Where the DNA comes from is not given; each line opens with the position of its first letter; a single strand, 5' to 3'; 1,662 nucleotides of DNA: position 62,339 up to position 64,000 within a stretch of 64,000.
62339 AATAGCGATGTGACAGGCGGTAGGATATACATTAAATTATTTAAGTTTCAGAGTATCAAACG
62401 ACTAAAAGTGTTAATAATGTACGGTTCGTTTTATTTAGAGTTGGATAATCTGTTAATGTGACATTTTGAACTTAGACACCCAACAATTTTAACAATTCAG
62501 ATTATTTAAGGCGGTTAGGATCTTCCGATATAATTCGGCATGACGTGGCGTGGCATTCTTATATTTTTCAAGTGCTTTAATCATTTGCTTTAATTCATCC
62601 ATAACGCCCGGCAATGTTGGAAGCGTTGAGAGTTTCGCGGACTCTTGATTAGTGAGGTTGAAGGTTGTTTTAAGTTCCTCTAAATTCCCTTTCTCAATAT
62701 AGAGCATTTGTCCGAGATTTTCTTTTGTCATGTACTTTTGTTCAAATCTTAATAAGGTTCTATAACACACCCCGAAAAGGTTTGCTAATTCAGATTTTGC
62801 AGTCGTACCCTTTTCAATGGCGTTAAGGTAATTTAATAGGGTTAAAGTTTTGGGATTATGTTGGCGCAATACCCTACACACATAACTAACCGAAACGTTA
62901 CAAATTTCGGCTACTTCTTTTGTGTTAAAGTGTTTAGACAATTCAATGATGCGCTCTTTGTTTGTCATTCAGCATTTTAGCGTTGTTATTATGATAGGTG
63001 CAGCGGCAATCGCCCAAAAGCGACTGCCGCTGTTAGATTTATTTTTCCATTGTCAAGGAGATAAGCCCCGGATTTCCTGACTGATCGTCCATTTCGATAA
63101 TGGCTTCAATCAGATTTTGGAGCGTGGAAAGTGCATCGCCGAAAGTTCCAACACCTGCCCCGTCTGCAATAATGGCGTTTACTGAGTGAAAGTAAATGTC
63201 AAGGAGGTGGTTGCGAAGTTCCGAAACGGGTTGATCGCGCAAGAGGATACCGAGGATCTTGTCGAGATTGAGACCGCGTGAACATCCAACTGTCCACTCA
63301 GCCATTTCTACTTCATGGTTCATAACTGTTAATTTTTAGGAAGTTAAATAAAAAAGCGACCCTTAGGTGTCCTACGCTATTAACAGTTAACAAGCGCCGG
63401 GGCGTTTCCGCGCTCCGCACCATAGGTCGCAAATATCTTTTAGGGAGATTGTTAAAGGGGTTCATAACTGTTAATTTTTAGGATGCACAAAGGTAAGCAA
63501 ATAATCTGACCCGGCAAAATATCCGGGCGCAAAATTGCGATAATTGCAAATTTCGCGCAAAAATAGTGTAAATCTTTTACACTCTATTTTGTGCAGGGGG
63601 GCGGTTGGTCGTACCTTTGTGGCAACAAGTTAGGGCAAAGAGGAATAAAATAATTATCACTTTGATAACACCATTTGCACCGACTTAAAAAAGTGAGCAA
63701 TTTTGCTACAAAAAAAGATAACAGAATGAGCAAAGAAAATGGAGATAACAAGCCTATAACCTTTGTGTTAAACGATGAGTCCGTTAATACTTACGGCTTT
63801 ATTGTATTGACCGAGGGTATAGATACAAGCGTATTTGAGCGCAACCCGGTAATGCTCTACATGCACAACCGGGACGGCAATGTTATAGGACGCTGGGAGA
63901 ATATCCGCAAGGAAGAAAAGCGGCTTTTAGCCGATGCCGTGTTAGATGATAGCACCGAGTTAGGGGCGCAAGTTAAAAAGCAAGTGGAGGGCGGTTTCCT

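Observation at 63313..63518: A P1-C4 / P4-CI-like antisense RNA immunity switch in a Bacteroidales prophage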

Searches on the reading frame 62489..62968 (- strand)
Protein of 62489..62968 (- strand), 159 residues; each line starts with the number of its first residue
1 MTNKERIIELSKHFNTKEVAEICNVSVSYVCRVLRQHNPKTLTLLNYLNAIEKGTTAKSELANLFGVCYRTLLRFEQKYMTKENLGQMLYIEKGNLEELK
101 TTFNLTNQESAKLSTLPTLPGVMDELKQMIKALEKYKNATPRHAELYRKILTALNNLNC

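Call 16: search_protein_families(library=pfam, proteins=[window:62489-62968:-], max_evalue=1)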
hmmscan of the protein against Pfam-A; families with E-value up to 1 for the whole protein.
window:62489-62968:- (159 aa): 16 families
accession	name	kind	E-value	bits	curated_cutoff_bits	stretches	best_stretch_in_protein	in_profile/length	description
PF13384.12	HTH_23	-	3.4e-05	24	24.6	1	6-37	9-41/50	Homeodomain-like domain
PF13518.12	HTH_28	-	0.00014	22.3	25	1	53-79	11-36/52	Helix-turn-helix domain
PF12728.13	HTH_17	-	0.0021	18.7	27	1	15-36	3-24/51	Helix-turn-helix domain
PF24964.1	DUF7769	-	0.011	15.8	27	0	15-37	26-48/55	Domain of unknown function (DUF7769)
PF00376.29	MerR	-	0.015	15.5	28.2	0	16-28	2-14/38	MerR family regulatory protein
PF00356.27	LacI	-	0.023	14.9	27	1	17-37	3-23/46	Bacterial regulatory proteins, lacI family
PF02042.20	RWP-RK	-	0.028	14.8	29.3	0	9-38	6-37/49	RWP-RK domain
PF05225.22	HTH_psq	-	0.057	13.6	20.4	1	48-80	9-41/45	helix-turn-helix, Psq domain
PF13411.12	MerR_1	-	0.094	13.3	21.6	0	59-81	4-26/69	MerR HTH family regulatory protein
PF13542.12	HTH_Tnp_ISL3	-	0.1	12.6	27.4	1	7-37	20-50/51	Helix-turn-helix domain of transposase family ISL3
PF00165.29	HTH_AraC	-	0.12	12.9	26.6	1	17-36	12-31/42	Bacterial regulatory helix-turn-helix proteins, AraC family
PF01381.28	HTH_3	-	0.15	12.5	23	0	17-36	13-32/55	Helix-turn-helix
PF13545.12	HTH_Crp_2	-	0.17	12.3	27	0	12-36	21-45/70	Crp-like helix-turn-helix domain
PF02796.21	HTH_7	-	0.19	12.3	23.8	0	17-35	25-43/45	Helix-turn-helix domain of resolvase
PF04545.22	Sigma70_r4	-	0.19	11.7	24.1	0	15-35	22-42/50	Sigma-70, region 4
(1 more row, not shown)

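Call 48: search_protein_families(library=ncbifam, proteins=[window:62489-62968:-], max_evalue=0.01)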
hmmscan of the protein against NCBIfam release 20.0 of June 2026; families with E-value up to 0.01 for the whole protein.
window:62489-62968:- (159 aa): 1 family
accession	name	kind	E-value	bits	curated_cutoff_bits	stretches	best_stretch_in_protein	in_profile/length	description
TIGR02231.1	TIGR02231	subfamily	0.002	16.9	112.6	1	31-145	63-176/524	mucoidy inhibitor MuiA family protein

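Call 49: search_solved_structures(query=window:62489-62968:-, max_evalue=1)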
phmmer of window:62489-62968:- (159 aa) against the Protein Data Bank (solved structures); distinct sequences matched with E-value up to 1: 1.
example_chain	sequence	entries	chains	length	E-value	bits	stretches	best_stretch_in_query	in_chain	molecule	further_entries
4em0_B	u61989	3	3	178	0.66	13.2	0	30-90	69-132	Uncharacterized HTH-type transcriptional regulator SAR2349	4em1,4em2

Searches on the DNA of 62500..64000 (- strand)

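Call 3: search_rna_families(source=window, start=62500, end=64000, threshold=evalue, max_evalue=10, show_alignments=5)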
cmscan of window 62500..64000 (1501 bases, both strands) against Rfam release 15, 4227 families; matches with E-value up to 10: 9.
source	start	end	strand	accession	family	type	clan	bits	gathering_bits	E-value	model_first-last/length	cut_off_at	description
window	63350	63434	-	RF02944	c4-2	Gene; sRNA;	CL00128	59.6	41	2.7e-12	1-79/79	no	c4-2 RNA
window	62878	62946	-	RF02074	STnc240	Gene; sRNA;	-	23.4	55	1.2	1-77/77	no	Enterobacterial sRNA STnc240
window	62912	63031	+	RF02634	EF3314_EF3315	Gene; sRNA;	-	21.1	100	0.037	1-141/141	no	Enterococcus sRNA EF3314_EF3315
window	62937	63054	+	RF01651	ceN69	Gene; snRNA; snoRNA; CD-box;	-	17.8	45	2.9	1-107/107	no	Caenorhabditis snoRNA ceN69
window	62547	62608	-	RF01156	SNORD123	Gene; snRNA; snoRNA; CD-box;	-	16.1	45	9.3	1-70/70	no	Small nucleolar RNA SNORD123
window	63193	63319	+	RF00816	mir-245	Gene; miRNA;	-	15.7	70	8.2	1-85/85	no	mir-245 microRNA precursor family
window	62744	62823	-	RF00283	SCARNA18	Gene; snRNA; snoRNA; scaRNA;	-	14.9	40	6.5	1-83/83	no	small Cajal body-specific RNA 18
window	63536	63597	+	RF03168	c-di-GMP-I-UAU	Cis-reg; riboswitch;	CL00126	14.3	65.9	8.5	1-81/81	no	c-di-GMP-I-UAU riboswitch aptamer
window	63315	63436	-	RF02671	Ysr35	Gene; sRNA;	-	13.1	428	0.59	1-339/339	no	Yersinia sRNA 35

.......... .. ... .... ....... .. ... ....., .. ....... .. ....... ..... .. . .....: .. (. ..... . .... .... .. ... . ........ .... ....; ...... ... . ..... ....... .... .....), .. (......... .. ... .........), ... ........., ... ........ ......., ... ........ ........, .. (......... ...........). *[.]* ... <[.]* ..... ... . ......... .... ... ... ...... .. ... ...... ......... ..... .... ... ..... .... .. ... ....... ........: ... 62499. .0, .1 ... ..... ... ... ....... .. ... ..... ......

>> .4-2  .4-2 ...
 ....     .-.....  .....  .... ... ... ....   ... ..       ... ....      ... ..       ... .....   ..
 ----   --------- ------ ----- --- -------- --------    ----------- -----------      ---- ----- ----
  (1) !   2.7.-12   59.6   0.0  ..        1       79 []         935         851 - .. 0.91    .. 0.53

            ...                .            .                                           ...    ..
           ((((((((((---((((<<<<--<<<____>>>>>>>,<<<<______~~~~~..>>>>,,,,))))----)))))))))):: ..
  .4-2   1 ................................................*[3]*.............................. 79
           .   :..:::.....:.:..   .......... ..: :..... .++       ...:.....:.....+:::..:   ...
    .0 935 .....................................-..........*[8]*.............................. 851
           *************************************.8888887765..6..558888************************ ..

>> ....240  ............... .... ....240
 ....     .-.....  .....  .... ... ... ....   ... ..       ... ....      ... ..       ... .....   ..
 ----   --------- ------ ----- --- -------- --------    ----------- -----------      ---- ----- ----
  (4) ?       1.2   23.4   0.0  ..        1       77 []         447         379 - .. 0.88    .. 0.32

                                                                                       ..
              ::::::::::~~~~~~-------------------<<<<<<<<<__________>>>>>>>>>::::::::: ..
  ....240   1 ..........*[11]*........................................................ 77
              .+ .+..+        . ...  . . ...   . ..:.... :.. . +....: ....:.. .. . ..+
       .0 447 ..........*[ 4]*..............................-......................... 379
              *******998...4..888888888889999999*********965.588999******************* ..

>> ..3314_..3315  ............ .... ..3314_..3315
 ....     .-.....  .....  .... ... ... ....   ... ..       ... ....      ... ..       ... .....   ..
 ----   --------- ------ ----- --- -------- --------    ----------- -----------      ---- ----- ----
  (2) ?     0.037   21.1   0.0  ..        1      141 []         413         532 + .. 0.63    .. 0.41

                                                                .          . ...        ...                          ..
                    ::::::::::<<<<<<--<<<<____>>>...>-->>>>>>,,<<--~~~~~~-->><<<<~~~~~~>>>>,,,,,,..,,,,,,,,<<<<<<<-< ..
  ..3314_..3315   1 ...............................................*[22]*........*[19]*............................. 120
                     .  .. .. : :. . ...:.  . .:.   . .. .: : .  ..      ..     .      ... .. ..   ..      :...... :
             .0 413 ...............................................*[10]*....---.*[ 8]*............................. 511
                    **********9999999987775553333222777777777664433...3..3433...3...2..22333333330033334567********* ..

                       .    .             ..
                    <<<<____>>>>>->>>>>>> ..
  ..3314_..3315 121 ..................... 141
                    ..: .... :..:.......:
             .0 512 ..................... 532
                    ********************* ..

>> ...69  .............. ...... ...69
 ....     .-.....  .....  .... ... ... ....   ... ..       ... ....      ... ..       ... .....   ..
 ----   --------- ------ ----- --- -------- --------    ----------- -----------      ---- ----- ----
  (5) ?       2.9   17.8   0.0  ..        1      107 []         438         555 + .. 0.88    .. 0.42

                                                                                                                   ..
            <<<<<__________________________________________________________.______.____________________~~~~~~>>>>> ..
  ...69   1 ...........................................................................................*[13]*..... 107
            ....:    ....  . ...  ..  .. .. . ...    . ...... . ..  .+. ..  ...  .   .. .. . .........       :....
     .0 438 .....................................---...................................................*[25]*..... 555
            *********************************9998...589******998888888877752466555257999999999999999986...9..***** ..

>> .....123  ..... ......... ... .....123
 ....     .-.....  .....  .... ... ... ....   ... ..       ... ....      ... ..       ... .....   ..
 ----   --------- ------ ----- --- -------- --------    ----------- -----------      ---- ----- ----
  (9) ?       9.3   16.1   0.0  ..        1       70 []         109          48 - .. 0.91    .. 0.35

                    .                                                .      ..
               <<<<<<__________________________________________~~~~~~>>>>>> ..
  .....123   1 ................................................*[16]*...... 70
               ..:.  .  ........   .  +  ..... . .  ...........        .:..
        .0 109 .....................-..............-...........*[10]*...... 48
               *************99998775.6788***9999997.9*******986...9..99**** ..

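Call 31: search_dna_similar(query=window:63300-63530:-, collection=phages, mode=distant, max_evalue=0.01)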
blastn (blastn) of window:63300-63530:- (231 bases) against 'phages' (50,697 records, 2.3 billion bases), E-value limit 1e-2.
No match.

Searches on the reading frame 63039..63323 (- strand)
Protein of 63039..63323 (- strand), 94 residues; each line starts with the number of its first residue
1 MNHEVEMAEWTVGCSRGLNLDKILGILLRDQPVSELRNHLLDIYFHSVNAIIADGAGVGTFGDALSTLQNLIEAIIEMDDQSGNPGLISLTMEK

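Call 16: search_protein_families(library=pfam, proteins=[window:63039-63323:-], max_evalue=1)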
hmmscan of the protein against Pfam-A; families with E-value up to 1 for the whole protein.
window:63039-63323:- (94 aa): 1 family
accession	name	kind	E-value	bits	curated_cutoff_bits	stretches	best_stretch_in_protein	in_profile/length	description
PF17612.7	DUF5507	-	0.16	12.1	27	1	15-77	6-65/160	Family of unknown function (DUF5507)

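Call 46: find_homologous_proteins(query=window:63039-63323:-, max_evalue=0.001)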
Query window:63039-63323:- (94 aa): 10 proteins with E <= 0.001 among 11 candidates.
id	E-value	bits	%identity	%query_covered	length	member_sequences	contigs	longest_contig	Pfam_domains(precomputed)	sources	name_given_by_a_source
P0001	1.2e-47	177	86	100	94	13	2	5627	-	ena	-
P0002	2.3e-46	173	84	100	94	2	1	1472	-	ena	-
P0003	1.7e-45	170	83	100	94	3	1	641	-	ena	-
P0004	3.3e-44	166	82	100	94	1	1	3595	-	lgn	-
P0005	3.2e-43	163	80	100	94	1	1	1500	-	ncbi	-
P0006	6.2e-43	162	82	100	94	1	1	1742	-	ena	-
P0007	5.0e-41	156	84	94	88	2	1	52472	-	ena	-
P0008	4.2e-39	150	74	99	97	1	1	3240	-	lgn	-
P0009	2.7e-38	147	74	100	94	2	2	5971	-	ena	-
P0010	3.4e-38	147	80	94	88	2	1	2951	-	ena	-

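Call 48: search_protein_families(library=ncbifam, proteins=[window:63039-63323:-], max_evalue=0.01)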
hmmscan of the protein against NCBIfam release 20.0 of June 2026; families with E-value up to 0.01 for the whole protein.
window:63039-63323:- (94 aa): 0 families
